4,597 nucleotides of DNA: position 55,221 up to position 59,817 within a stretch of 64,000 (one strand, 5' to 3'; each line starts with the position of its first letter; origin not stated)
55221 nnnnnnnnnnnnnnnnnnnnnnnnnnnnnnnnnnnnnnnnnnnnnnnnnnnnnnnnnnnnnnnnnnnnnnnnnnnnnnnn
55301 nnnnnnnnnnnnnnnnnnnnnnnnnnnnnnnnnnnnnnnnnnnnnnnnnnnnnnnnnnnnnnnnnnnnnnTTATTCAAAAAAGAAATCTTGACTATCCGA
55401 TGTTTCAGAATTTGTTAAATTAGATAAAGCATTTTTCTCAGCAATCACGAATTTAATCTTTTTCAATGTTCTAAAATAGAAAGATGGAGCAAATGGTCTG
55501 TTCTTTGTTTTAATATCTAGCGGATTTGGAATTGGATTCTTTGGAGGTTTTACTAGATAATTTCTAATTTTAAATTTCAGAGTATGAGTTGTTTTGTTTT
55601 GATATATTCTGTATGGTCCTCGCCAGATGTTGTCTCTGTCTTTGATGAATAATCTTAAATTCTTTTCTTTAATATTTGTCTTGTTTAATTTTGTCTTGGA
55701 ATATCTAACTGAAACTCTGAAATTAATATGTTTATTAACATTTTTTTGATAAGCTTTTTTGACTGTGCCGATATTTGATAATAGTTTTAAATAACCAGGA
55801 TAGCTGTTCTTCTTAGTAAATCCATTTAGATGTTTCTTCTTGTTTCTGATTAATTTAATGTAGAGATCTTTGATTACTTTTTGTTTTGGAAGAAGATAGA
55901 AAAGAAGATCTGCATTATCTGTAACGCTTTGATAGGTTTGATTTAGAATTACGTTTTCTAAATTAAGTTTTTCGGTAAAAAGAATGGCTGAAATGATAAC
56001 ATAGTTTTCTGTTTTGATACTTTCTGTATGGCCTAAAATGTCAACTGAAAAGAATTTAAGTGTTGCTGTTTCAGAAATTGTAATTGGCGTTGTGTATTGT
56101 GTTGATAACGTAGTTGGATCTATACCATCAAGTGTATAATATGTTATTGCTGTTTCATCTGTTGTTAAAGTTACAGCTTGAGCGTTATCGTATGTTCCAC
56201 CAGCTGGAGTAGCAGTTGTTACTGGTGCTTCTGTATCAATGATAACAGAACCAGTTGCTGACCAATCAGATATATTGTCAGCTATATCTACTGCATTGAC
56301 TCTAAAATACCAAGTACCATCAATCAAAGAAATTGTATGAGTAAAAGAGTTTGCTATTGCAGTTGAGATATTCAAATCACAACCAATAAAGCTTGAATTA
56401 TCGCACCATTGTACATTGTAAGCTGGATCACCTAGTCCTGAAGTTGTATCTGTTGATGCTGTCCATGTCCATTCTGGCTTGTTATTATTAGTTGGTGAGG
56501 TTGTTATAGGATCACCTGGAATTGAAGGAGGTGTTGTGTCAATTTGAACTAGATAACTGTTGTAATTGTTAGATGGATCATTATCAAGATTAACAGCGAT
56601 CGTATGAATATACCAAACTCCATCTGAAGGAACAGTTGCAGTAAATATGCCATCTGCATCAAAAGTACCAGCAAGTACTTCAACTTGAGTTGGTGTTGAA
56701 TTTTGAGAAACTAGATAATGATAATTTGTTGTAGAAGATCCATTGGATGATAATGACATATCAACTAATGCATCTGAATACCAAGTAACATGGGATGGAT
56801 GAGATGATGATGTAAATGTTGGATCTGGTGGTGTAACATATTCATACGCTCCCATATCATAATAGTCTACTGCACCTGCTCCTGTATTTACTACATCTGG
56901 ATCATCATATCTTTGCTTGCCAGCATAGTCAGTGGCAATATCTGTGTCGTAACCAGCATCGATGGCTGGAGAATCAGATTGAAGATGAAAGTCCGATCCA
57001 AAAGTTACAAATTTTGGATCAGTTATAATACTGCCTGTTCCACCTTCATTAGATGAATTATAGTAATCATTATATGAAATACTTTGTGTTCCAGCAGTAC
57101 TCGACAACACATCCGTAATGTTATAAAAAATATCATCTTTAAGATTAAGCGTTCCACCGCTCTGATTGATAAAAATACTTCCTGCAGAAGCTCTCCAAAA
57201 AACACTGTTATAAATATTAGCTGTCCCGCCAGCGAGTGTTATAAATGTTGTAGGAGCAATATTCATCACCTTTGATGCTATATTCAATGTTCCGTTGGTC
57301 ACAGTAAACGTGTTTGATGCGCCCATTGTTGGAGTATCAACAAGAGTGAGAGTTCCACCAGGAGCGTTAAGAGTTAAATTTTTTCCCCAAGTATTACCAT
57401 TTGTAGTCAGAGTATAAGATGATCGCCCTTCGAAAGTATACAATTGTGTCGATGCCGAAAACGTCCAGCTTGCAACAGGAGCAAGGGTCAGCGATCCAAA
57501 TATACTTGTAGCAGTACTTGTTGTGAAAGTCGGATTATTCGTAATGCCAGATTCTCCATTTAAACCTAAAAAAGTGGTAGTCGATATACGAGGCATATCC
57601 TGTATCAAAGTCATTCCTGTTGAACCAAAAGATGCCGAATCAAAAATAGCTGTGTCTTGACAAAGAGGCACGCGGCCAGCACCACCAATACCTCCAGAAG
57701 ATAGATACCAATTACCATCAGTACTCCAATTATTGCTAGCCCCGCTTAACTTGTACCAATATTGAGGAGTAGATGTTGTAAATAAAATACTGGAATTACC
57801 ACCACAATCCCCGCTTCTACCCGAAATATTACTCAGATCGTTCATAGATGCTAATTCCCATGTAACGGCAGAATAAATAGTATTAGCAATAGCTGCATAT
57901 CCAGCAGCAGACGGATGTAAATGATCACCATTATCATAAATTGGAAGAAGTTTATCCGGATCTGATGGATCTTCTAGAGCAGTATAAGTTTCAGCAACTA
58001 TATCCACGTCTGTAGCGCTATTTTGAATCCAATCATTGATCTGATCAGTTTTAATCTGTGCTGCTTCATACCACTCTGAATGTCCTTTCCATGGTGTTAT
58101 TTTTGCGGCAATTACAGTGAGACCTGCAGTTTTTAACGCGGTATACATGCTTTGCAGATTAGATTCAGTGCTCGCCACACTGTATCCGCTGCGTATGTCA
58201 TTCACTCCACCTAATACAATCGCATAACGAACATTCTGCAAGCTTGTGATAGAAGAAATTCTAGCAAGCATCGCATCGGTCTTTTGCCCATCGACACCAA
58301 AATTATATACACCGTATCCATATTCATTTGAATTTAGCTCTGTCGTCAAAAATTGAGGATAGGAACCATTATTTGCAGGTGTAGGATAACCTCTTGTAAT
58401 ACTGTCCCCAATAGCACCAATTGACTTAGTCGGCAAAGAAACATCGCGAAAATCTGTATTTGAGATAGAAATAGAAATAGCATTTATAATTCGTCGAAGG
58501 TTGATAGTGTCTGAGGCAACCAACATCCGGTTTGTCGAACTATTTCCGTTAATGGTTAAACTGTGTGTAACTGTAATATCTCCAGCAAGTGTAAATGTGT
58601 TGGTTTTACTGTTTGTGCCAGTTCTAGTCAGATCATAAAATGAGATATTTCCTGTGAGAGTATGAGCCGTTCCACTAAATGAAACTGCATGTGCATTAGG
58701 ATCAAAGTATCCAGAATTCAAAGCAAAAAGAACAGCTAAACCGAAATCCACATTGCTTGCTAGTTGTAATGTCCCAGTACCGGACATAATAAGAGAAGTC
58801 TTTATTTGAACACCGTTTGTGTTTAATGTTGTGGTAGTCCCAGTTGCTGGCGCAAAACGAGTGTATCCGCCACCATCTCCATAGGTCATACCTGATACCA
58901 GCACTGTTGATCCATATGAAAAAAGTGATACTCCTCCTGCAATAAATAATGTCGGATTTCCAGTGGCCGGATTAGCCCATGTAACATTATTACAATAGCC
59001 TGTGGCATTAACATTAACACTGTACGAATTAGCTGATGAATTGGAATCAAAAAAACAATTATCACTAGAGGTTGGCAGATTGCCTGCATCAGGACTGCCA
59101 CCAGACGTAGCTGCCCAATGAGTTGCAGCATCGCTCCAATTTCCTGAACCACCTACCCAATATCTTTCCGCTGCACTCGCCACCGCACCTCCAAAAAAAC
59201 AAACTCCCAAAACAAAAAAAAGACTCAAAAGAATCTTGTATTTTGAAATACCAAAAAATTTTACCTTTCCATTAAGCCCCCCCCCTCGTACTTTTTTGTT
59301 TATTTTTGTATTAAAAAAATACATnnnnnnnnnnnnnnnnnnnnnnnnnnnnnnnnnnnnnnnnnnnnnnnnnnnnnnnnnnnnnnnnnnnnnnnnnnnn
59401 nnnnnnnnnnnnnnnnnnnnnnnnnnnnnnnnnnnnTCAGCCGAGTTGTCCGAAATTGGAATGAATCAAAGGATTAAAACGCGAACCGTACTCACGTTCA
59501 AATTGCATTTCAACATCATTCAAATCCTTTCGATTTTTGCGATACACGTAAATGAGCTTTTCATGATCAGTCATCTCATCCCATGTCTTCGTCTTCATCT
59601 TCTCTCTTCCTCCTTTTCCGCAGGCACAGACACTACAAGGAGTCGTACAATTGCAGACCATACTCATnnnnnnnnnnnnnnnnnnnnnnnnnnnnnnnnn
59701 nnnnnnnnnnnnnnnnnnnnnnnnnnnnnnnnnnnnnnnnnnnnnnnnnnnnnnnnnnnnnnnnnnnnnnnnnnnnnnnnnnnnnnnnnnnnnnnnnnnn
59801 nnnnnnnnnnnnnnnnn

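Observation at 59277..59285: Homopolymeric G9 tract (C9 on the plus strand) inside the first 15 codons of the 1317-aa SGNH surface protein: candidate slipped-strand phase-variation switch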

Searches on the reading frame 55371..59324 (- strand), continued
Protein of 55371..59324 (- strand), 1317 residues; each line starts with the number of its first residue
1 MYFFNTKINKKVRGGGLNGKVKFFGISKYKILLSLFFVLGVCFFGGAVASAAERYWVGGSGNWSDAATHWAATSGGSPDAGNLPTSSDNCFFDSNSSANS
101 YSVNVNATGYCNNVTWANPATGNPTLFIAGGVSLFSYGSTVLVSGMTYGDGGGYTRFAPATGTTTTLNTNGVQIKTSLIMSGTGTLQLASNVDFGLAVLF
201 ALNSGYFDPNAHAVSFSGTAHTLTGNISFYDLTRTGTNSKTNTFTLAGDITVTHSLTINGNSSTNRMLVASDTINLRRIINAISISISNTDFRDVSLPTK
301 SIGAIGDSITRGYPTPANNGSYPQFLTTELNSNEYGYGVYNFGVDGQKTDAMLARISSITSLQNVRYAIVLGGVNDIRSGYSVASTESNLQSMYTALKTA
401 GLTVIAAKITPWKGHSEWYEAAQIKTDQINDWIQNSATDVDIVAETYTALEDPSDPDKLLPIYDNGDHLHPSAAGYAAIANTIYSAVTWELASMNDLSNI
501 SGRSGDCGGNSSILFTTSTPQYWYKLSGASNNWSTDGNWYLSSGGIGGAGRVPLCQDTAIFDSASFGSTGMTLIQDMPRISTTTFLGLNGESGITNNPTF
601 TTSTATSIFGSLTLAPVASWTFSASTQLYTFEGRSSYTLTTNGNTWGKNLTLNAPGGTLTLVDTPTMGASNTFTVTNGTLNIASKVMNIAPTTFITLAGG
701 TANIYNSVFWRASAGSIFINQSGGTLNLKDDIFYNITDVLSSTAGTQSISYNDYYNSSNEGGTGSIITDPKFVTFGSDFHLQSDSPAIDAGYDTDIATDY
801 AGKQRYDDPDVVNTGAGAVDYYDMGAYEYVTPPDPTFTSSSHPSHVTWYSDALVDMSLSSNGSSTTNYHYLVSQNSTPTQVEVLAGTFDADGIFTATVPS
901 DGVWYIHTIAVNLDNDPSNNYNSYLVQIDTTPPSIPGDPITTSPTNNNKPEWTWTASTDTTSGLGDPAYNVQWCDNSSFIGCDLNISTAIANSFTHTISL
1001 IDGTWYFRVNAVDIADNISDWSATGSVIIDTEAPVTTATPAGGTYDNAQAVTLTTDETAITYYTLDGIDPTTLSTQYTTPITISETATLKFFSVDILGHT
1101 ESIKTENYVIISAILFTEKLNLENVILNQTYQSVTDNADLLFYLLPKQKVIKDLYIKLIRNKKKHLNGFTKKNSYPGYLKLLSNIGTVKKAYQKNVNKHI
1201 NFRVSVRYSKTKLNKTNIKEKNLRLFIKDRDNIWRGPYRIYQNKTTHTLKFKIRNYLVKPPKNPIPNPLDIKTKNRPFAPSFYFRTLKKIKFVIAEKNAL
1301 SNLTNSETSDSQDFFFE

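Call 46: find_encoding_contigs(protein=P0130, flank=2000, max_places=6)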
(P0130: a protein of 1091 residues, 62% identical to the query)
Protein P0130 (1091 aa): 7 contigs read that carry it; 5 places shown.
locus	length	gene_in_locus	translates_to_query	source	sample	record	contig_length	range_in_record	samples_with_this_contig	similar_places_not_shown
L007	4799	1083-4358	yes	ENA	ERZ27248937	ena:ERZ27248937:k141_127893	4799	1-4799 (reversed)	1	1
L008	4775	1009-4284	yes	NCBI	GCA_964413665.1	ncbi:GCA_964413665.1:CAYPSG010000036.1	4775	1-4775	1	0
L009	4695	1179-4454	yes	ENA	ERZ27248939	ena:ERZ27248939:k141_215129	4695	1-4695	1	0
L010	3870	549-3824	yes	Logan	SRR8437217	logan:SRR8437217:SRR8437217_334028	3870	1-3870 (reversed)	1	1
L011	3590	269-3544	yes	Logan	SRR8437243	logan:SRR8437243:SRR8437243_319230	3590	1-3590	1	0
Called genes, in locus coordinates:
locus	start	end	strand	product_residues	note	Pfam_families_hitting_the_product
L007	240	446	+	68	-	PF13560:HTH_31, PF12844:HTH_19, PF01381:HTH_3, PF13443:HTH_26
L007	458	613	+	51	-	-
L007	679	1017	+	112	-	-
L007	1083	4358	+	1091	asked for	PF00657:Lipase_GDSL, PF13472:Lipase_GDSL_2, PF01471:PG_binding_1 (weak)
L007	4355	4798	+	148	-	?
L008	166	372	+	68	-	PF13560:HTH_31, PF12844:HTH_19, PF01381:HTH_3, PF13443:HTH_26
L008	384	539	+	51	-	-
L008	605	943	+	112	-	-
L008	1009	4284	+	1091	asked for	PF00657:Lipase_GDSL, PF13472:Lipase_GDSL_2, PF01471:PG_binding_1 (weak)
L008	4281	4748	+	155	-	-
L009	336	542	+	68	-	PF13560:HTH_31, PF12844:HTH_19, PF01381:HTH_3, PF13443:HTH_26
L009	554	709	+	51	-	-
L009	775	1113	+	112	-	-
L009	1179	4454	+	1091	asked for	PF00657:Lipase_GDSL, PF13472:Lipase_GDSL_2, PF01471:PG_binding_1 (weak)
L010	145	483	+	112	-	-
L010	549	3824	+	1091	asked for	PF00657:Lipase_GDSL, PF13472:Lipase_GDSL_2, PF01471:PG_binding_1 (weak)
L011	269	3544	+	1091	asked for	PF00657:Lipase_GDSL, PF13472:Lipase_GDSL_2, PF01471:PG_binding_1 (weak)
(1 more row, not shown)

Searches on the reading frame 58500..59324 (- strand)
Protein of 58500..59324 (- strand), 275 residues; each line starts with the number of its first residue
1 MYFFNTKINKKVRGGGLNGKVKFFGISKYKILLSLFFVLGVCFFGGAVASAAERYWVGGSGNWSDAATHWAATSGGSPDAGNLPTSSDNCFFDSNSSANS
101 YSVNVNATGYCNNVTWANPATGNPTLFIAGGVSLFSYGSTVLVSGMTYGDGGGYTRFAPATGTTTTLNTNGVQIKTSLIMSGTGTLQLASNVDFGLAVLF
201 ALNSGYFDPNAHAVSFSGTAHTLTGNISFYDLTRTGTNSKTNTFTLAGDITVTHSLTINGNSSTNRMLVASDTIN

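Call 61: search_protein_families(library=ncbifam, proteins=[window:58500-59324:-], max_evalue=0.1)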
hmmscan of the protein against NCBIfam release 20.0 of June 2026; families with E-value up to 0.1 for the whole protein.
window:58500-59324:- (275 aa): 0 families

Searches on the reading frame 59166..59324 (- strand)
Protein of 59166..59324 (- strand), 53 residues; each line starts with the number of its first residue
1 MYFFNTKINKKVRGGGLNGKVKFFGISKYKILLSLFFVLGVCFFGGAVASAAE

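Call 26: find_homologous_proteins(query=window:59166-59324:-, max_evalue=10)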
Query seq(53 aa): no candidate shares three 5-residue words with the query. No homologue found.
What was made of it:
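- Tried and rejected: A word-indexed search with the leader alone failed for technical reasons (call 26).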

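Call 37: search_protein_representatives(protein=window:59166-59324:-)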
Query: 53 residues. Proteins with E-value up to 0.001 (for the whole library): 4; up to 1e-10: 1; up to 1e-30: 0. The best 4 are listed.
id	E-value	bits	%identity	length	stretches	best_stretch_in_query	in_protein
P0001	5.7e-24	98.2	100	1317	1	1-53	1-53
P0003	1.2e-08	50.5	73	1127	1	5-52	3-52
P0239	1.6e-06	43.9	36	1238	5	13-47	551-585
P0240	1.3e-04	37.9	36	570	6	4-28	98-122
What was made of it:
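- On Leader-repeat multigene surface-protein family (Opa-like or Hop-like organisation; an analogy, not homology): The leader is found nowhere else among 1.84 billion representative proteins (call 37).
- Tried and rejected: The exhaustive search with the leader showed only P0001 and P0003 (call 37).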

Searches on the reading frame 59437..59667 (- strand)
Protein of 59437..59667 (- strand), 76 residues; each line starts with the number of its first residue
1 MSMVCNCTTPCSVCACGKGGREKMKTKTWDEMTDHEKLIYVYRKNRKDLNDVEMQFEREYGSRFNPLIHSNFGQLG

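Call 10: search_protein_families(library=pfam, proteins=[window:59437-59667:-], max_evalue=0.01)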
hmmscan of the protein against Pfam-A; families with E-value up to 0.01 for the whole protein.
window:59437-59667:- (76 aa): 0 families

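Call 51: find_encoding_contigs(protein=window:59437-59667:-, flank=10000, max_places=10)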
Protein window:59437-59667:- (76 aa): 2 contigs read that carry it; 2 places shown.
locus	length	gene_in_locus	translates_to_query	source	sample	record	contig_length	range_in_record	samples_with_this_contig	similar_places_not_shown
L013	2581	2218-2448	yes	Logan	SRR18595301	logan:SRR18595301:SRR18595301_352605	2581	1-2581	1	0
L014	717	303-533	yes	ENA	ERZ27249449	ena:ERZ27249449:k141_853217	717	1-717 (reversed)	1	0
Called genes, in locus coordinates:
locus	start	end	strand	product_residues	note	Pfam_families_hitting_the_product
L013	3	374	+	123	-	?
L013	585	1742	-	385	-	PF01063:Aminotran_4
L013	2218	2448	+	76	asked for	-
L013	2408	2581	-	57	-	?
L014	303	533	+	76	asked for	-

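Call 61: search_protein_families(library=ncbifam, proteins=[window:59437-59667:-], max_evalue=0.1)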
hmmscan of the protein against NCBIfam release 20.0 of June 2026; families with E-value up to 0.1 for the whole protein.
window:59437-59667:- (76 aa): 3 families
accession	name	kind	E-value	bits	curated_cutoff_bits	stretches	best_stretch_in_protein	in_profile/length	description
NF011024.0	PRK14453.1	equivalog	0.0014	17.9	468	1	2-51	106-150/348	23S rRNA (adenine(2503)-C(8))-methyltransferase Cfr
NF000424.4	CfrAB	exception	0.0041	16.5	530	1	2-46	102-142/338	Cfr family 23S rRNA (adenine(2503)-C(8))-methyltransferase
TIGR04432.1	rSAM_Cfr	equivalog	0.0044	16.3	550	1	2-51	104-148/341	Cfr family 23S rRNA (adenine(2503)-C(8))-methyltransferase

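Call 62: search_protein_families(library=phrogs, proteins=[window:59437-59667:-], max_evalue=0.01)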
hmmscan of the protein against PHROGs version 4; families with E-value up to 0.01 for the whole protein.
window:59437-59667:- (76 aa): 0 families

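Call 63: search_protein_families(library=padloc, proteins=[window:59437-59667:-], max_evalue=0.01)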
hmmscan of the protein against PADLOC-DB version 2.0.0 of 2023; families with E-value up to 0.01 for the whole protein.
window:59437-59667:- (76 aa): 0 families
